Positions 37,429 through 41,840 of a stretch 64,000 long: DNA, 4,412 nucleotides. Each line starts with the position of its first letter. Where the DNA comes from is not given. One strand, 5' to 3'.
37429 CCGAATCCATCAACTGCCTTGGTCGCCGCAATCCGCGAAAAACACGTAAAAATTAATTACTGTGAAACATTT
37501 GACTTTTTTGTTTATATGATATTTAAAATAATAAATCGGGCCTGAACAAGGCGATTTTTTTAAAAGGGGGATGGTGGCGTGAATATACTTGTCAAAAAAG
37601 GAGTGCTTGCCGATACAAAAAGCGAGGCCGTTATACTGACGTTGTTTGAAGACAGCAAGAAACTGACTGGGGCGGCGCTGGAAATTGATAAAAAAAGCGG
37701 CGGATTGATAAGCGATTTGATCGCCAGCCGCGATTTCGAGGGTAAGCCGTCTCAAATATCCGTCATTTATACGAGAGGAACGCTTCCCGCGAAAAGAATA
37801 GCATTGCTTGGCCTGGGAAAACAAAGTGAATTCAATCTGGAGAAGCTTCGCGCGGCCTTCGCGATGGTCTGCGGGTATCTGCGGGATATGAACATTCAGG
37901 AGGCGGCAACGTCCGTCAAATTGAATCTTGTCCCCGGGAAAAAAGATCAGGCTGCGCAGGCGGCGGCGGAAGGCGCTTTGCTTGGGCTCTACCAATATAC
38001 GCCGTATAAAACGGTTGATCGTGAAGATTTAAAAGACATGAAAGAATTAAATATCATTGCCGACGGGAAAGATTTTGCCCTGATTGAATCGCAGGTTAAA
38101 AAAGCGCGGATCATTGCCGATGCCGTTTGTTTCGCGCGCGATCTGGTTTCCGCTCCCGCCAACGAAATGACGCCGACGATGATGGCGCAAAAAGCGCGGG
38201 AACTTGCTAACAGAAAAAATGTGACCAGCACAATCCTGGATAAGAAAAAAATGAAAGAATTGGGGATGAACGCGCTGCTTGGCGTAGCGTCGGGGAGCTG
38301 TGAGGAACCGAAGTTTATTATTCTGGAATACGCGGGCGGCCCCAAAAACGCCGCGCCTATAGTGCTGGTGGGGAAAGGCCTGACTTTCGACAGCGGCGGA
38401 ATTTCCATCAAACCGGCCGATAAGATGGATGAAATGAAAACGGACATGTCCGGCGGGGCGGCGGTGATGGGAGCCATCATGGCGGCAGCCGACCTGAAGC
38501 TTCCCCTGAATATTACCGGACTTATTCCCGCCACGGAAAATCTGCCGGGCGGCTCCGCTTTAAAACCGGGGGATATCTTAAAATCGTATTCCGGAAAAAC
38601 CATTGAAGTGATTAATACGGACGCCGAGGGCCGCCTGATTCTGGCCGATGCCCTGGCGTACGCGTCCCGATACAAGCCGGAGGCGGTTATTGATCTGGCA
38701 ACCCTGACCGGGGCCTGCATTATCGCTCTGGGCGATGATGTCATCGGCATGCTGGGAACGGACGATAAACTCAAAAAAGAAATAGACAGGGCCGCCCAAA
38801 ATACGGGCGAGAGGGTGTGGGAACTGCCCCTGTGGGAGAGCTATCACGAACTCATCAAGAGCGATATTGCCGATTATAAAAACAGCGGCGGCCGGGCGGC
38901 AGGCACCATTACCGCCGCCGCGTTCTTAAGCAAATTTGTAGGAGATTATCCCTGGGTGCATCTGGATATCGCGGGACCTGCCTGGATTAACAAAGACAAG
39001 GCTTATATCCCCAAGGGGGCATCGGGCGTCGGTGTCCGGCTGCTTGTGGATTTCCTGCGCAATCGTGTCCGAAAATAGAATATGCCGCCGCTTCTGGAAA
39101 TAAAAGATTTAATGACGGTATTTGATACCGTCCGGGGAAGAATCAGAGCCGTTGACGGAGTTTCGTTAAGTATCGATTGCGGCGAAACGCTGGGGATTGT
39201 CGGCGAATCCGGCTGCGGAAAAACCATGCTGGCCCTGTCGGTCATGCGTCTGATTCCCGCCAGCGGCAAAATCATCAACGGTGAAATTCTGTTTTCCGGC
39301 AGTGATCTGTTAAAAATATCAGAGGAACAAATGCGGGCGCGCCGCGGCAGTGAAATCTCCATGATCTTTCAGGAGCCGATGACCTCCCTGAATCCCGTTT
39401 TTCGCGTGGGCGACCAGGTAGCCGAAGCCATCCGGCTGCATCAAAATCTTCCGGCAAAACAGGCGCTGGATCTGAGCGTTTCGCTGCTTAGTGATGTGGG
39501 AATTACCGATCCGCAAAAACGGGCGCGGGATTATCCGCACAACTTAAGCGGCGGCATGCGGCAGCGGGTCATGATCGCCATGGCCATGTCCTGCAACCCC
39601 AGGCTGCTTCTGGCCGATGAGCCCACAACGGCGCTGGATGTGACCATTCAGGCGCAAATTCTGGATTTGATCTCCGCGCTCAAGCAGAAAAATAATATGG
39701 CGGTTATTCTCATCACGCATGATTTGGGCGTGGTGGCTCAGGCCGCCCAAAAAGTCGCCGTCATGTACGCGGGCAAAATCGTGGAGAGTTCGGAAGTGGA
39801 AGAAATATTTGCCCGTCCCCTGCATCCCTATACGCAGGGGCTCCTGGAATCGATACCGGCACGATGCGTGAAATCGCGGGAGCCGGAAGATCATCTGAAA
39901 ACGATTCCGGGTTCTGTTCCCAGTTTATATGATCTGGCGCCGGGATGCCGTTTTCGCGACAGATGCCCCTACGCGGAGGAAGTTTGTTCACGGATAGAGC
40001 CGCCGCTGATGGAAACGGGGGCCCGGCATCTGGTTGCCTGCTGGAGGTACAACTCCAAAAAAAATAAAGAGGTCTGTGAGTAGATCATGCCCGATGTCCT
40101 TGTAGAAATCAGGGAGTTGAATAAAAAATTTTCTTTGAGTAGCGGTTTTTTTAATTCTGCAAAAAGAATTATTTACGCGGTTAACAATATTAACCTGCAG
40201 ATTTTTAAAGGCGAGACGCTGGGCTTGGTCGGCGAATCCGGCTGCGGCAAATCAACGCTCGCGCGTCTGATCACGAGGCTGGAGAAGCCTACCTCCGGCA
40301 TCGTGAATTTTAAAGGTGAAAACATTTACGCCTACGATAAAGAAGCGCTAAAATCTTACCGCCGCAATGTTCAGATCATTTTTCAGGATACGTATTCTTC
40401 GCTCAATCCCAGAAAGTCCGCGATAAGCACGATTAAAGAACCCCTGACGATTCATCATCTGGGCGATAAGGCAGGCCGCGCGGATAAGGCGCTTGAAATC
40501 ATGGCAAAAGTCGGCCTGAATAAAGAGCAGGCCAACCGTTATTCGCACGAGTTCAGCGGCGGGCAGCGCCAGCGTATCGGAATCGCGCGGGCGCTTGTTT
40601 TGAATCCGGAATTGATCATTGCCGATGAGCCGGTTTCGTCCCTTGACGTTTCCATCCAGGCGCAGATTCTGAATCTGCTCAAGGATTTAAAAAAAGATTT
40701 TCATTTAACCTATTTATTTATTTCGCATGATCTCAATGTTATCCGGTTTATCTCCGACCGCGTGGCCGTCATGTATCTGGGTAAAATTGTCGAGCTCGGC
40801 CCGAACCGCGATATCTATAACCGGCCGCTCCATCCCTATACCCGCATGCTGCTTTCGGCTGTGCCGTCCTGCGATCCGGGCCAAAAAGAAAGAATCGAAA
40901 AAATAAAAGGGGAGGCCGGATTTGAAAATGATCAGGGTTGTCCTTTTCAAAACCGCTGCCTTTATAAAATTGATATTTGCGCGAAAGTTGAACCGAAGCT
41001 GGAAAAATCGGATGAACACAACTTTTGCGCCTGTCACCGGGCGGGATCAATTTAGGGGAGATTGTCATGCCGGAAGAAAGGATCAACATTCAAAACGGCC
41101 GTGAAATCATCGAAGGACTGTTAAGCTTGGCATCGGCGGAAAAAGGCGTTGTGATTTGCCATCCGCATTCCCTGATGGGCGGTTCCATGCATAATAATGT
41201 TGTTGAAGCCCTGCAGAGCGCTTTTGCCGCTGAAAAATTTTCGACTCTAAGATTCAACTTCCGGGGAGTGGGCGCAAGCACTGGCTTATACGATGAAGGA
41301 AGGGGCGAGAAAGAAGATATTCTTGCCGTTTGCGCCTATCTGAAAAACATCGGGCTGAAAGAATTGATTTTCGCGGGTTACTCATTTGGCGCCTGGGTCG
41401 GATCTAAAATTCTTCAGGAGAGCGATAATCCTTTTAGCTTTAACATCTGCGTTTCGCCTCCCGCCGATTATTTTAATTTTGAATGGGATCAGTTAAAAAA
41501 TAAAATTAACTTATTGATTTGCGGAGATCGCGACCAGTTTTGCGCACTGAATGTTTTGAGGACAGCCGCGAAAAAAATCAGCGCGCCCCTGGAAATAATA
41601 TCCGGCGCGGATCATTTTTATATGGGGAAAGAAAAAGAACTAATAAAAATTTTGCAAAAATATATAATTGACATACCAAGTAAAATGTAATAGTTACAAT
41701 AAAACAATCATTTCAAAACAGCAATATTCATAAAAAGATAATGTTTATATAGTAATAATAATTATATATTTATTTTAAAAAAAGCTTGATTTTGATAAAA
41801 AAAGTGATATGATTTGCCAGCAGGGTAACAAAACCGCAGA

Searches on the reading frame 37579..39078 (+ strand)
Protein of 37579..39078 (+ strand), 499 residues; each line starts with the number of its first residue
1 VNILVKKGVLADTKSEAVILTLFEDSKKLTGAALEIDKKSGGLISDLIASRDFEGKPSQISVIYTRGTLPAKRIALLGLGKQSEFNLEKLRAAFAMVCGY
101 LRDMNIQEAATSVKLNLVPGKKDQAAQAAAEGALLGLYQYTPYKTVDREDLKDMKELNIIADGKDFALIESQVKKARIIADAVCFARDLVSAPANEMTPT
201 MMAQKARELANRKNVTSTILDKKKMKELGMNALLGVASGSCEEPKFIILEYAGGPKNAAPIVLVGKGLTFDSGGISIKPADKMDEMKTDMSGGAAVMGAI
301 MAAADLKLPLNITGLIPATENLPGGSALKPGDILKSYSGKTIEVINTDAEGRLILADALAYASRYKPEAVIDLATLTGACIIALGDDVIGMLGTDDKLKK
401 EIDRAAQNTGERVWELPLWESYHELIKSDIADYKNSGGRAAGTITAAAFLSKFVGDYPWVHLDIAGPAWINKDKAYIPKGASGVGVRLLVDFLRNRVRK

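Call 5: search_protein_families(library=pfam, proteins=[window:37579-39078:+], max_evalue=0.1)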
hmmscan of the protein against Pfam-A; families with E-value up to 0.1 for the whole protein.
window:37579-39078:+ (499 aa): 2 families
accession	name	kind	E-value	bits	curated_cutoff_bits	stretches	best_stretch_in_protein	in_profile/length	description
PF00883.26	Peptidase_M17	-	5.6e-130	433.6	25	1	185-490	2-310/310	Cytosol aminopeptidase family, catalytic domain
PF02789.23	Peptidase_M17_N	-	2.6e-26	92.5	23.4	1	20-145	2-127/129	Cytosol aminopeptidase family, N-terminal domain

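Call 6: search_protein_families(library=ncbifam, proteins=[window:37579-39078:+], max_evalue=0.1)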
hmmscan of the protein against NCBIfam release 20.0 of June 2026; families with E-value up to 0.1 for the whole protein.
window:37579-39078:+ (499 aa): 13 families
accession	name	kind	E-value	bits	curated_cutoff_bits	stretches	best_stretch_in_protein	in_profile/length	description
NF002083.0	PRK00913.3-5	equivalog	1.5e-163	545.3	468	1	1-496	1-490/492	leucyl aminopeptidase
NF002074.0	PRK00913.1-4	equivalog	3.3e-162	540.8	415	1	1-498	1-495/496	leucyl aminopeptidase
NF002073.0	PRK00913.1-2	equivalog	2.1e-150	501.9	432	1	11-495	16-500/505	leucyl aminopeptidase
NF002077.0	PRK00913.2-4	equivalog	2.9e-147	491.7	471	1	13-496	14-498/501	leucyl aminopeptidase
NF002076.0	PRK00913.2-3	equivalog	7.4e-147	490.3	491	1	1-495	1-492/494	leucyl aminopeptidase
NF002082.0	PRK00913.3-4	equivalog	2.6e-145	485.1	552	1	1-495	1-502/504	leucyl aminopeptidase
NF002072.0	PRK00913.1-1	equivalog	1e-134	449.9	826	1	1-497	1-496/502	leucyl aminopeptidase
NF002075.0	PRK00913.2-2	equivalog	8e-134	447.2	468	1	12-495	16-498/502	leucyl aminopeptidase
NF002081.0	PRK00913.3-3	equivalog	1.1e-120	403.7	485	1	83-498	64-483/485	leucyl aminopeptidase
NF002078.0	PRK00913.2-5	equivalog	2.1e-106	356.4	622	1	13-497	14-498/500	leucyl aminopeptidase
NF002080.0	PRK00913.3-2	equivalog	5.2e-87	292.5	475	1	170-471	122-426/447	leucyl aminopeptidase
NF003450.0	PRK05015.1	equivalog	9.8e-79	265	437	1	179-495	103-427/429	aminopeptidase PepB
NF002079.0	PRK00913.3-1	equivalog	5e-77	259.6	1013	1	134-497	117-493/496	leucyl aminopeptidase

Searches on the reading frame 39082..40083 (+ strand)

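Call 5: search_protein_families(library=pfam, proteins=[window:39082-40083:+], max_evalue=0.1)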
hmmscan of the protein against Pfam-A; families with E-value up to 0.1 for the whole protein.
window:39082-40083:+ (333 aa): 13 families
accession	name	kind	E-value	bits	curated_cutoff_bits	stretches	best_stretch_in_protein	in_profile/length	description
PF00005.33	ABC_tran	-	1.5e-28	100.5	25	1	25-183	2-137/137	ABC transporter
PF08352.17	oligo_HPY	-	4.1e-19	69.2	27.1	1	234-302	1-65/65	Oligopeptide/dipeptide transporter, C-terminal region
PF13304.12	AAA_21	-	1.2e-06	29.3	27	1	132-218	220-303/304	AAA domain, putative AbiEii toxin, Type IV TA system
PF02463.25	SMC_N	-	3.9e-06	26.9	40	1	38-229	28-213/220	RecF/RecN/SMC N terminal domain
PF01078.27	Mg_chelatase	-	0.00043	20.2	20.3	1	14-61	2-49/207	Magnesium chelatase, subunit ChlI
PF00004.35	AAA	-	0.0019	19.1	21.2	0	39-71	3-35/131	ATPase family associated with various cellular activities (AAA)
PF00006.31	ATP-synt_ab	-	0.0023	18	29.5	1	21-81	2-61/213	ATP synthase alpha/beta family, nucleotide-binding domain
PF05729.18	NACHT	-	0.012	15.9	26.7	1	37-63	3-28/167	NACHT domain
PF19993.5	DO-GTPase2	-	0.012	15.7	27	1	36-88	2-51/226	Double-GTPase 2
PF13401.12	AAA_22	-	0.023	15.5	27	1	39-73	10-33/130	AAA domain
PF02399.21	Herpes_ori_bp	-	0.043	12.3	20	1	174-213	175-214/820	Origin of replication binding protein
PF13481.12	AAA_25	-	0.063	13.3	27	0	30-57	29-56/195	AAA domain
PF07728.20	AAA_5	-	0.065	13.7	22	0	39-69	4-35/139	AAA domain (dynein-related subfamily)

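Call 6: search_protein_families(library=ncbifam, proteins=[window:39082-40083:+], max_evalue=0.1)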
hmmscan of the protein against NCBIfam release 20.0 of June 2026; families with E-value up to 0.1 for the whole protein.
window:39082-40083:+ (333 aa): 199 families (the best 25 are shown)
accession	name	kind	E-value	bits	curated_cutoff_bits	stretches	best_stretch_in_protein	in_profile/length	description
NF007010.1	PRK09473.1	subfamily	1.4e-109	365.7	575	1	4-323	1-314/318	oligopeptide ABC transporter ATP-binding protein OppD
NF008246.0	PRK11022.1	equivalog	5.6e-109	364.2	541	1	4-320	3-314/326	dipeptide ABC transporter ATP-binding protein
NF043079.1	MMSYN1_0167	equivalog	3.5e-100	336.4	740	2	81-329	297-541/561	oligopeptide ABC transporter ATP-binding protein OppD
NF007613.0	PRK10261.1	equivalog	7.9e-92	308.6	1077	1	4-260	12-274/623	glutathione ABC transporter ATP-binding protein GsiA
NF011713.0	PRK15134.1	equivalog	1.5e-88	297.7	834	1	3-260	4-262/529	microcin C ABC transporter ATP-binding protein YejF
NF008453.0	PRK11308.1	subfamily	4.8e-81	272.6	408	1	18-329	32-332/334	dipeptide ABC transporter ATP-binding protein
NF011659.0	PRK15079.1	equivalog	4.2e-78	262.4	540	1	6-323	22-331/334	murein tripeptide/oligopeptide ABC transporter ATP binding protein OppF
NF011674.0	PRK15093.1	equivalog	6.9e-77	258.8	627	1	3-321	2-322/330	putrescine export ABC transporter ATP-binding protein SapD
TIGR02770.1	nickel_nikD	equivalog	4.8e-76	255.1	318.7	1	24-256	2-227/230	nickel import ATP-binding protein NikD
NF047576.1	opine_ATP_CntF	equivalog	4.8e-70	235.8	385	1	4-257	2-252/264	staphylopine uptake ABC transporter ATP-binding protein CntF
NF047578.1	opine_ATP_CntD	equivalog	1.5e-68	230.9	380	1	4-257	2-252/266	staphylopine uptake ABC transporter ATP-binding protein CntD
NF043071.1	DppF_dipep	equivalog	7.1e-66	222.9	660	1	19-322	34-326/331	dipeptide ABC transporter ATP-binding subunit DppF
NF043078.1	MMSYN1_0168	equivalog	2.9e-57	194.7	800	3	133-260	474-599/649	oligopeptide ABC transporter ATP-binding protein OppF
TIGR02769.1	nickel_nikE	equivalog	1.3e-50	172.3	332.55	1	17-261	20-257/265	nickel import ATP-binding protein NikE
NF007739.0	PRK10419.1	subfamily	3.5e-48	164.5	354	1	20-267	24-264/268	nickel ABC transporter ATP-binding protein NikE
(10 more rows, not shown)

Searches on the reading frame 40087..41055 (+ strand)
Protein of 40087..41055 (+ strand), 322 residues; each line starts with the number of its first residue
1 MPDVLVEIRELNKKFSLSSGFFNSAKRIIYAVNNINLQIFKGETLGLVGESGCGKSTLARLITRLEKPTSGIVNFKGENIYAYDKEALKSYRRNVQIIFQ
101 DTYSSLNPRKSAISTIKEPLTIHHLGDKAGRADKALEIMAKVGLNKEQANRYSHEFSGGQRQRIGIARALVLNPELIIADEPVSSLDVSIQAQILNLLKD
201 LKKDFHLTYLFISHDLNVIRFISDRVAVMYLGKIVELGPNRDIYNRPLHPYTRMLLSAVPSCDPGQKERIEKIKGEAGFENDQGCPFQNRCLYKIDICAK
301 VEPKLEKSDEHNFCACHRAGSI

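Call 5: search_protein_families(library=pfam, proteins=[window:40087-41055:+], max_evalue=0.1)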
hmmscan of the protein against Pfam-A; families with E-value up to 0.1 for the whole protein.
window:40087-41055:+ (322 aa): 17 families
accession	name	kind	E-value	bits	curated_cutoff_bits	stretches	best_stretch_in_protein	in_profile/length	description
PF00005.33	ABC_tran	-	4e-36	125.1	25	1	32-183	1-136/137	ABC transporter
PF08352.17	oligo_HPY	-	2.6e-18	66.6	27.1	1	235-298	1-65/65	Oligopeptide/dipeptide transporter, C-terminal region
PF13304.12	AAA_21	-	9.3e-06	26.4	27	1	145-219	227-303/304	AAA domain, putative AbiEii toxin, Type IV TA system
PF13166.12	AAA_13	-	0.00086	18.6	36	1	173-222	526-577/713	AAA domain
PF13401.12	AAA_22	-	0.0021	18.8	27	1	47-105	10-64/130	AAA domain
PF00910.28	RNA_helicase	-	0.0066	17.4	21.5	1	47-106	3-62/105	RNA helicase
PF13191.12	AAA_16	-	0.0072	17.3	32.6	1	44-98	26-73/167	AAA ATPase domain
PF03193.22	RsgA_GTPase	-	0.015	15.6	30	1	39-64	103-128/174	RsgA GTPase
PF14532.12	Sigma54_activ_2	-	0.017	15.8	25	0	47-78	26-57/138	Sigma-54 interaction domain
PF00006.31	ATP-synt_ab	-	0.018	15.1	29.5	1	37-66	9-38/213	ATP synthase alpha/beta family, nucleotide-binding domain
PF00158.32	Sigma54_activat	-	0.02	15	20.2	0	39-71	19-51/168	Sigma-54 interaction domain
PF00503.26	G-alpha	-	0.032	13.8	48.8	1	45-139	24-99/333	G-protein alpha subunit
PF00485.24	PRK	-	0.05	13.8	22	1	46-109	3-67/196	Phosphoribulokinase / Uridine kinase family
PF05621.17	TniB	-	0.057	13.3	22.4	0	44-69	37-62/189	Bacterial TniB protein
PF07728.20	AAA_5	-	0.072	13.5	22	0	47-65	4-22/139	AAA domain (dynein-related subfamily)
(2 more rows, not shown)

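Call 6: search_protein_families(library=ncbifam, proteins=[window:40087-41055:+], max_evalue=0.1)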
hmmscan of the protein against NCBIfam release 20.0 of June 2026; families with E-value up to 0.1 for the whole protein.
window:40087-41055:+ (322 aa): 199 families (the best 25 are shown)
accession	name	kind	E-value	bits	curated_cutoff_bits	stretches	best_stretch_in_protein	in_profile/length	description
NF008453.0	PRK11308.1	subfamily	3e-117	391.6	408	1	3-319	10-326/334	dipeptide ABC transporter ATP-binding protein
NF011659.0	PRK15079.1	equivalog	1.1e-103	346.4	540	1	4-318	10-330/334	murein tripeptide/oligopeptide ABC transporter ATP binding protein OppF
NF043071.1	DppF_dipep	equivalog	2.8e-100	335.9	660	1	4-316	12-324/331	dipeptide ABC transporter ATP-binding subunit DppF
NF007613.0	PRK10261.1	equivalog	2.2e-96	323.7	1077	1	5-268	313-576/623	glutathione ABC transporter ATP-binding protein GsiA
NF043078.1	MMSYN1_0168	equivalog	5.8e-86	289.5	800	3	133-274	471-612/649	oligopeptide ABC transporter ATP-binding protein OppF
TIGR02769.1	nickel_nikE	equivalog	1.1e-78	264.4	332.55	1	5-267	2-261/265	nickel import ATP-binding protein NikE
NF011713.0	PRK15134.1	equivalog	1.7e-74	251.3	834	1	4-257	274-527/529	microcin C ABC transporter ATP-binding protein YejF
NF007739.0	PRK10419.1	subfamily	3.4e-71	239.9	354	1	5-269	3-264/268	nickel ABC transporter ATP-binding protein NikE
NF007010.1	PRK09473.1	subfamily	4.2e-71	239.3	575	1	22-319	11-314/318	oligopeptide ABC transporter ATP-binding protein OppD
NF043079.1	MMSYN1_0167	equivalog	1.9e-63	215.1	740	2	93-308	306-525/561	oligopeptide ABC transporter ATP-binding protein OppD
NF008246.0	PRK11022.1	equivalog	1.4e-60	205.1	541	1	21-317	12-315/326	dipeptide ABC transporter ATP-binding protein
NF011692.0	PRK15112.1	equivalog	3e-56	191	452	1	2-257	2-252/269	putrescine export ABC transporter ATP-binding protein SapF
NF047576.1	opine_ATP_CntF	equivalog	3.9e-54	183.6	385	1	32-258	20-252/264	staphylopine uptake ABC transporter ATP-binding protein CntF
NF047578.1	opine_ATP_CntD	equivalog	5.7e-54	183.1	380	1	32-258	20-252/266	staphylopine uptake ABC transporter ATP-binding protein CntD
TIGR01186.1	proV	subfamily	1.2e-52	179.2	326.6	1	30-273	7-247/363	betaine/proline/choline family ABC transporter ATP-binding protein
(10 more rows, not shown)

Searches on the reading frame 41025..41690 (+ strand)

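Call 5: search_protein_families(library=pfam, proteins=[window:41025-41690:+], max_evalue=0.1)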
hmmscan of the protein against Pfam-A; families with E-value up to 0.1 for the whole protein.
window:41025-41690:+ (221 aa): 5 families
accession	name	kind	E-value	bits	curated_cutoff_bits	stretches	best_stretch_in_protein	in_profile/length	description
PF20408.4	Abhydrolase_11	-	6.4e-06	26.5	27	1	52-202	12-170/193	Alpha/beta hydrolase domain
PF00561.26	Abhydrolase_1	-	3.1e-05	24.2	25.8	1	48-149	7-108/245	alpha/beta hydrolase fold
PF12697.13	Abhydrolase_6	-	4.4e-05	24.7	26.3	1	42-145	1-93/217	Alpha/beta hydrolase family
PF12146.15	Hydrolase_4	-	7.5e-05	22.6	27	1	41-146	6-110/239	Serine aminopeptidase, S33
PF00326.27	Peptidase_S9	-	0.0097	15.9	22.6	1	87-156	36-108/213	Prolyl oligopeptidase family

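Call 6: search_protein_families(library=ncbifam, proteins=[window:41025-41690:+], max_evalue=0.1)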
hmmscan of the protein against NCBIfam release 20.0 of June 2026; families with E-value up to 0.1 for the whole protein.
window:41025-41690:+ (221 aa): 8 families
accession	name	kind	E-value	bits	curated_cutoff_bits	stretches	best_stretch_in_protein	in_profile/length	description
NF058544.1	IVPilMotSglTMyx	equivalog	2.9e-13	50.1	300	1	22-197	14-187/210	type IV pili motility protein SglT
NF051488.1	bifunc_PcaDC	exception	1.2e-05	24.7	390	1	55-132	27-98/375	bifunctional 3-oxoadipate enol-lactonase/4-carboxymuconolactone decarboxylase PcaDC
NF047920.1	lactonase_UilS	equivalog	0.00058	19.7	400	1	36-108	19-91/285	UilS family quorum-quenching N-acyl-homoserine lactonase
TIGR03100.1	hydr1_PEP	hypoth_equivalog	0.00062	19.1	168.45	1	37-107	24-93/274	hydrolase 1, exosortase A system-associated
NF042907.1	CPn0927_CPn0928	subfamily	0.0079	15.1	200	1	74-133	168-230/357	CPn0927/CPn0928 family alpha/beta hydrolase fold protein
TIGR02427.1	protocat_pcaD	equivalog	0.014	14.8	255.85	0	54-133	27-100/251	3-oxoadipate enol-lactonase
NF058580.1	lipase_V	equivalog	0.03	14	300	0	54-127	36-105/230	EstV family lipase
TIGR03101.1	hydr2_PEP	hypoth_equivalog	0.038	13.5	202.75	1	62-125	47-112/266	hydrolase 2, exosortase A system-associated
